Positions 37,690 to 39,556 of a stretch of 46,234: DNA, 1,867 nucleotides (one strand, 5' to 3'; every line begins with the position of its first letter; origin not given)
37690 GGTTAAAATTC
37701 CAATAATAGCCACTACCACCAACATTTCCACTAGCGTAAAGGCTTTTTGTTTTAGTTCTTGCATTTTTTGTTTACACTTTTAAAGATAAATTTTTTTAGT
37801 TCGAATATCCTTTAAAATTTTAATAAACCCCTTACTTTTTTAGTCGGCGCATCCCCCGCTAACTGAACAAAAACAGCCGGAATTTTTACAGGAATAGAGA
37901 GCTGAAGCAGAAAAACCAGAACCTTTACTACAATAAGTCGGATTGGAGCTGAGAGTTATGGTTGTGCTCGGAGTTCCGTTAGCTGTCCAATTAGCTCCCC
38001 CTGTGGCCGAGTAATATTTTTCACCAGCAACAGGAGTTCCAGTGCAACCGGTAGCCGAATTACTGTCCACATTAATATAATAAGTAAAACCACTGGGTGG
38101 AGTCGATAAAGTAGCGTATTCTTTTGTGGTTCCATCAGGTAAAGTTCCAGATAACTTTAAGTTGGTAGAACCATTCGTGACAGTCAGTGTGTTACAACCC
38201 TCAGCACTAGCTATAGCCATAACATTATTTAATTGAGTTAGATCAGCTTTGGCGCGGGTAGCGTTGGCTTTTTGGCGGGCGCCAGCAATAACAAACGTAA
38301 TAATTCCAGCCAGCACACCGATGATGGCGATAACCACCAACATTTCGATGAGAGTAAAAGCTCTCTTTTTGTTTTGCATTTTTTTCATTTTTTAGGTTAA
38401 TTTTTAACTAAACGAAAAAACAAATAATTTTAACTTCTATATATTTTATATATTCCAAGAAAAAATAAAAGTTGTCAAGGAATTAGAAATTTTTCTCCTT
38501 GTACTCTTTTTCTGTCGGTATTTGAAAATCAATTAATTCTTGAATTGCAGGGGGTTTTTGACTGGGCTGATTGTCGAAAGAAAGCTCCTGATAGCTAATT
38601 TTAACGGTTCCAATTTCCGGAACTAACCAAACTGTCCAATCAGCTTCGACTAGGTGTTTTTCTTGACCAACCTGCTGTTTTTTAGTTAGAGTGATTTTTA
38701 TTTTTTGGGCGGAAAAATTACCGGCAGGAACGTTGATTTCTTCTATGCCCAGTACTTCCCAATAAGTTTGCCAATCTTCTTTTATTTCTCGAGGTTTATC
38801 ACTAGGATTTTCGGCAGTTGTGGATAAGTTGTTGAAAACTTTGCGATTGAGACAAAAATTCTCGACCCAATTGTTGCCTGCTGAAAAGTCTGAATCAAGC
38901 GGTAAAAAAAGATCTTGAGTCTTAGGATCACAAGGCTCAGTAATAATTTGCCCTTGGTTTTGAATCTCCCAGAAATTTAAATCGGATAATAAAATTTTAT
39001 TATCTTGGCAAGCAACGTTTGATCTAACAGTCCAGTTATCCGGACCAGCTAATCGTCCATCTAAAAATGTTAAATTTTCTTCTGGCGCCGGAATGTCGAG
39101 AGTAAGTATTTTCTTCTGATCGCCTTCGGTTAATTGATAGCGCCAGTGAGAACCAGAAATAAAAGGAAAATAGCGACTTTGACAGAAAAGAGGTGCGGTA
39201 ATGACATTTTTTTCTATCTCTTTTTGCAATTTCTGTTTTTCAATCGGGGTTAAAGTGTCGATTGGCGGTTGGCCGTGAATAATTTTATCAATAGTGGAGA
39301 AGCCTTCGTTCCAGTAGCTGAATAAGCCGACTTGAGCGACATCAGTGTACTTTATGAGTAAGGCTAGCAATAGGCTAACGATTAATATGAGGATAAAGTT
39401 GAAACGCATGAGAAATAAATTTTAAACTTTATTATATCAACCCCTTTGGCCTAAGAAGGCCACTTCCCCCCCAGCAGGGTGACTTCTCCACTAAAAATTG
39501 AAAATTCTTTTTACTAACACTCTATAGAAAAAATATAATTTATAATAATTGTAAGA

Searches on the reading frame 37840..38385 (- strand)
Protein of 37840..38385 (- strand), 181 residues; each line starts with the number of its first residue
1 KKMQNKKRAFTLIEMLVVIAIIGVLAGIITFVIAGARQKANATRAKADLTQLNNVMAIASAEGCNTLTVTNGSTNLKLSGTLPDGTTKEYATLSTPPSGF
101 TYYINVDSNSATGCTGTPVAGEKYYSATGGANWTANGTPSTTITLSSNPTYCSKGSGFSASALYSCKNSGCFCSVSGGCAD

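Call 6: search_protein_families(library=pfam, proteins=[window:37840-38385:-], max_evalue=0.1)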
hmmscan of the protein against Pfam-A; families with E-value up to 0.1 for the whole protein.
window:37840-38385:- (181 aa): 2 families
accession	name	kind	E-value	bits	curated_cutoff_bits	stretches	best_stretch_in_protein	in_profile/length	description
PF07963.17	N_methyl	-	1.2e-09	37.8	21.2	1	5-29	2-26/27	Prokaryotic N-terminal methylation motif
PF06305.16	LapA_dom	-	0.021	15.2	28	1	12-53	19-60/64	Lipopolysaccharide assembly protein A domain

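Call 62: search_protein_families(library=ncbifam, proteins=[window:37840-38385:-], max_evalue=0.01)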
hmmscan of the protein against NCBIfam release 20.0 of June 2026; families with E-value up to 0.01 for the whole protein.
window:37840-38385:- (181 aa): 13 families
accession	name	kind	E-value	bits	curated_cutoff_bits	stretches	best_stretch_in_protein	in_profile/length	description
TIGR01708.2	typeII_sec_gspH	equivalog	3e-10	40.3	80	1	8-58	2-53/169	type II secretion system minor pseudopilin GspH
TIGR01710.1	typeII_sec_gspG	equivalog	1.9e-09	37.7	88.85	1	8-58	1-51/134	type II secretion system major pseudopilin GspG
TIGR02532.1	IV_pilin_GFxxxE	domain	4.4e-08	32.6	16.3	1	7-29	1-23/24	prepilin-type N-terminal cleavage/methylation domain-containing protein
NF040999.1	pilin_ComGC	equivalog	1.6e-05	25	75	1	8-37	2-31/84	competence type IV pilus major pilin ComGC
NF041775.1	typeIV_PilA_Myxo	equivalog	3.7e-05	23.8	400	1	4-52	7-55/214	type IV pilin protein PilA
TIGR02596.1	TIGR02596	subfamily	5.2e-05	23.4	70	1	10-51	1-42/196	Verru_Chthon cassette protein D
NF007862.0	PRK10574.1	equivalog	7.5e-05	22.9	138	1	5-48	2-45/145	prepilin peptidase-dependent pilin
NF041013.1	T4P_ComGE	equivalog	8.9e-05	22.5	49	1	5-51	1-47/83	competence type IV pilus minor pilin ComGE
NF040982.1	ComGD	equivalog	0.00055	20.3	70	1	7-53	1-44/139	competence type IV pilus minor pilin ComGD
TIGR02599.1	TIGR02599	subfamily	0.0016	17.8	256.5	1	9-48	1-40/361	Verru_Chthon cassette protein C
NF041002.1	pilin_ComGF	equivalog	0.0024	18.1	80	1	8-43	2-37/139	competence type IV pilus minor pilin ComGF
NF007800.0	PRK10506.1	equivalog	0.0055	16.5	158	1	2-28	3-29/163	prepilin peptidase-dependent protein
TIGR01711.1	gspJ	equivalog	0.0087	15.9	64.85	0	9-59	2-53/192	type II secretion system minor pseudopilin GspJ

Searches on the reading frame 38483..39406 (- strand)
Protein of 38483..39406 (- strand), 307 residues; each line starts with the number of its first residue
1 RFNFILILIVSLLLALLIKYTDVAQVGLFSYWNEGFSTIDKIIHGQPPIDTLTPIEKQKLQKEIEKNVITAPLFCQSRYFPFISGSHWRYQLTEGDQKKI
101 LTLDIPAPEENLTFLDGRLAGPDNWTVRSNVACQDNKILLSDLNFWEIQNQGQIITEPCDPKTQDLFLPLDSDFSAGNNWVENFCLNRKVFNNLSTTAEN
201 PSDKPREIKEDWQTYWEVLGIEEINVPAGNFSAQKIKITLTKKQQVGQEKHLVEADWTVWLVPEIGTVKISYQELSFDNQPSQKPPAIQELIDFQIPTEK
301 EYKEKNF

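Call 6: search_protein_families(library=pfam, proteins=[window:38483-39406:-], max_evalue=0.1)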
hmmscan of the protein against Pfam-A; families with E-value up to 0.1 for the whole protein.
window:38483-39406:- (307 aa): 1 family
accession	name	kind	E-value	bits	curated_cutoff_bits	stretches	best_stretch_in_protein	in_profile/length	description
PF21347.3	DUF3108_like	-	0.00012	22.5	27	1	130-269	57-183/199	DUF3108-like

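Call 62: search_protein_families(library=ncbifam, proteins=[window:38483-39406:-], max_evalue=0.01)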
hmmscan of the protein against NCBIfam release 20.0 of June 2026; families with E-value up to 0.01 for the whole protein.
window:38483-39406:- (307 aa): 0 families

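Call 82: find_homologous_proteins(query=window:38483-39406:-, max_evalue=0.001)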
Query window:38483-39406:- (307 aa): 2 proteins with E <= 0.001 among 1116 candidates.
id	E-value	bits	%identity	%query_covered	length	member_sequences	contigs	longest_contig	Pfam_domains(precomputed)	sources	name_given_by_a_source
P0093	9.8e-207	703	100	100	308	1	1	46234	-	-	-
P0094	2.0e-60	223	40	99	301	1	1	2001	PF21347.3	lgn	-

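Call 88: search_protein_families(library=phrogs, proteins=[window:38483-39406:-], max_evalue=0.01)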
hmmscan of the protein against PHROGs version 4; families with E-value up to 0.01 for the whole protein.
window:38483-39406:- (307 aa): 0 families

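Call 89: search_protein_families(library=padloc, proteins=[window:38483-39406:-], max_evalue=0.01)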
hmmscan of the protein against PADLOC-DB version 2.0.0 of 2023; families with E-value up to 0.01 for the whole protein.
window:38483-39406:- (307 aa): 0 families
